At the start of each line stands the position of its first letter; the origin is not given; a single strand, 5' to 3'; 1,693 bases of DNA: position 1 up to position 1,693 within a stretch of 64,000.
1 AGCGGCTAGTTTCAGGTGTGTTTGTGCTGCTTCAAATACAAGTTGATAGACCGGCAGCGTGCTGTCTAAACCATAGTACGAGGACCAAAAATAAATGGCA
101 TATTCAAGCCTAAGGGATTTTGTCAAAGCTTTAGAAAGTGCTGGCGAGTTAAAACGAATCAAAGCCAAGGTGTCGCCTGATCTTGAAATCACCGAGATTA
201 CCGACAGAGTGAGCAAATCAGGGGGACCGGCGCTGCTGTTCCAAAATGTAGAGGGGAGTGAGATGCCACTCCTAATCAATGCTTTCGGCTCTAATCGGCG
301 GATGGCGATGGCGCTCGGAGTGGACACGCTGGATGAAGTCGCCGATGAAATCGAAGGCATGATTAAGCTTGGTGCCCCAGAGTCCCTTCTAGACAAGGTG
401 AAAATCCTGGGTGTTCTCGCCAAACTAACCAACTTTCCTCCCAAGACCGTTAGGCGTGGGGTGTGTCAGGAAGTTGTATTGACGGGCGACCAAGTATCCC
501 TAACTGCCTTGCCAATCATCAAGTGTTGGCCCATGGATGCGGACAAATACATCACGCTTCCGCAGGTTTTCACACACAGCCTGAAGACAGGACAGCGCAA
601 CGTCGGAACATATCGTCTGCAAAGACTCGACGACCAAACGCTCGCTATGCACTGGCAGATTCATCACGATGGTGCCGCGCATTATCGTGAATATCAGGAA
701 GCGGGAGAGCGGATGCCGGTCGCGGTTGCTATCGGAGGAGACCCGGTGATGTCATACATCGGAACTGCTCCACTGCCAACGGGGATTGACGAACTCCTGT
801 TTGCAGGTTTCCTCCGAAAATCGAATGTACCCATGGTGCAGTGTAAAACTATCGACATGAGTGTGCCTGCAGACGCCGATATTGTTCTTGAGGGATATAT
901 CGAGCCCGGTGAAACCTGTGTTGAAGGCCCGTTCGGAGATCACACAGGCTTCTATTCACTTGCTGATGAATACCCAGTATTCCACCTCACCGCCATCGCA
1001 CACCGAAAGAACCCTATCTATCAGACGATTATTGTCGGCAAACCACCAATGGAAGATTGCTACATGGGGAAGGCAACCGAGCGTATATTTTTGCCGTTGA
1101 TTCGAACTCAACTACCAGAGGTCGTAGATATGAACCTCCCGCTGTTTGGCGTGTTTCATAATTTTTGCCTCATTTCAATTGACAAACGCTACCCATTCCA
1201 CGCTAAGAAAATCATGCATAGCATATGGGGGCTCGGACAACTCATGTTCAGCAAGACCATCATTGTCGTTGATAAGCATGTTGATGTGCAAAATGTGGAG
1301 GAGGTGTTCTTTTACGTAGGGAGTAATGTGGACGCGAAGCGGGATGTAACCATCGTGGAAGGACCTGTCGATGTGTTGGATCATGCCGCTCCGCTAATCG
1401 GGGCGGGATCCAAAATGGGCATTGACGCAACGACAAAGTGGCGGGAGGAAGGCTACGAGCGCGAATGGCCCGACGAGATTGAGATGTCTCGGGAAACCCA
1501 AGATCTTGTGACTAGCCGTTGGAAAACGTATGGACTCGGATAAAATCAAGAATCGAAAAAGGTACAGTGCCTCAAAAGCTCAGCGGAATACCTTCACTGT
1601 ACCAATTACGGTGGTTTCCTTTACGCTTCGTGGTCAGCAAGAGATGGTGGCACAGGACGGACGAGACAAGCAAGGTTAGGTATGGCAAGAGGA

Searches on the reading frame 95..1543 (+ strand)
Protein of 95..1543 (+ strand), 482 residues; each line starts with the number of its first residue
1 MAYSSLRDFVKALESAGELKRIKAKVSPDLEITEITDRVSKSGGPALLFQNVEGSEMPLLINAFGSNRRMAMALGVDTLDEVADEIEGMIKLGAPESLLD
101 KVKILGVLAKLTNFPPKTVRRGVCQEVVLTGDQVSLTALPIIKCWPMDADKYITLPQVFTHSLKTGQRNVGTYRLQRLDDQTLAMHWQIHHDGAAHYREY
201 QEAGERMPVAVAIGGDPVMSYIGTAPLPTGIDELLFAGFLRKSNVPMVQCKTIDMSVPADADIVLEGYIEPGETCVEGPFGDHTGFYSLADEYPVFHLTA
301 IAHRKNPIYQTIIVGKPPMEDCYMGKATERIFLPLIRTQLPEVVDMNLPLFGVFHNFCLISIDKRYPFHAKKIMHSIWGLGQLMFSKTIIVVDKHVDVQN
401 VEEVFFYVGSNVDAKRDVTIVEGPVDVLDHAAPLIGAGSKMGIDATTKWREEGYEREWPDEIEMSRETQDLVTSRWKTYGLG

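Call 68: list_cluster_members(proteins=[window:95-1543:+, window:7433-8671:+, window:12645-14012:-, window:21581-25810:-, window:30380-31546:-, window:37613-41299:+, window:46933-48204:+, window:48612-50330:+, window:14384-14683:+, window:5099-6094:+])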
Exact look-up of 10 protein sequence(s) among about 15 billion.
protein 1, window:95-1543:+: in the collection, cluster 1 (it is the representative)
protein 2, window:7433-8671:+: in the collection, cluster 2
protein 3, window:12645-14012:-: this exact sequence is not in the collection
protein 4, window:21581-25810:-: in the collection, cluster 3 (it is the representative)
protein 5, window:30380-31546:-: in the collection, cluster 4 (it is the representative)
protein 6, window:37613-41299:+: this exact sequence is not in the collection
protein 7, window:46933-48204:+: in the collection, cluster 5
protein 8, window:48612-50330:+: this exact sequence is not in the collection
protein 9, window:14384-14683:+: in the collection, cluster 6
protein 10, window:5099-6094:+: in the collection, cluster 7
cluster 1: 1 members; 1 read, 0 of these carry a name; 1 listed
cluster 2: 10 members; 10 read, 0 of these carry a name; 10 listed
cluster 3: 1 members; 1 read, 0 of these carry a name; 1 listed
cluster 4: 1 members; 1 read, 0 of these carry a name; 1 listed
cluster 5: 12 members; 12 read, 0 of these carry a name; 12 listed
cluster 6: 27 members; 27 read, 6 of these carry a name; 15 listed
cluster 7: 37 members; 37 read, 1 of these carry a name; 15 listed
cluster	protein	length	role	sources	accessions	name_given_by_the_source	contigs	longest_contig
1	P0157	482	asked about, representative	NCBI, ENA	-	-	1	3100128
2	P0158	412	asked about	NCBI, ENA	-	-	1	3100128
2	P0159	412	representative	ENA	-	-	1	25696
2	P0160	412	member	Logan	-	-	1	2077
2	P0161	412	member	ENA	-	-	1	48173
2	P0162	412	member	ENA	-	-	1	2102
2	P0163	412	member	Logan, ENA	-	-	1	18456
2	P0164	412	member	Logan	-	-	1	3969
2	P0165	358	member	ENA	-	-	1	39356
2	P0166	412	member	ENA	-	-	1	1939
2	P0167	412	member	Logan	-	-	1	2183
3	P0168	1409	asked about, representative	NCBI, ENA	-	-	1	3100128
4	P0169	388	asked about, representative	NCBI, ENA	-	-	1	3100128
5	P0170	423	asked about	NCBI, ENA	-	-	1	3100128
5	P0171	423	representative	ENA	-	-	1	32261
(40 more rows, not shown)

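Call 69: search_protein_families(library=pfam, proteins=[window:95-1543:+], max_evalue=0.00001)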
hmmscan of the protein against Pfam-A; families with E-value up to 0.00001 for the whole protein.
window:95-1543:+ (482 aa): 3 families
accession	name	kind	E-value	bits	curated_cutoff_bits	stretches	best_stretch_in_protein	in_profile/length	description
PF01977.22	UbiD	-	5e-83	277.8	23.3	1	119-317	3-206/206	3-octaprenyl-4-hydroxybenzoate carboxy-lyase Rift-related domain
PF20696.2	UbiD_C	-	6.4e-43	146.2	24.2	1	322-445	1-127/127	3-octaprenyl-4-hydroxybenzoate carboxy-lyase C-terminal domain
PF20695.2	UbiD_N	-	2.5e-28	98.4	24.3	1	11-84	2-76/78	3-octaprenyl-4-hydroxybenzoate carboxy-lyase N-terminal domain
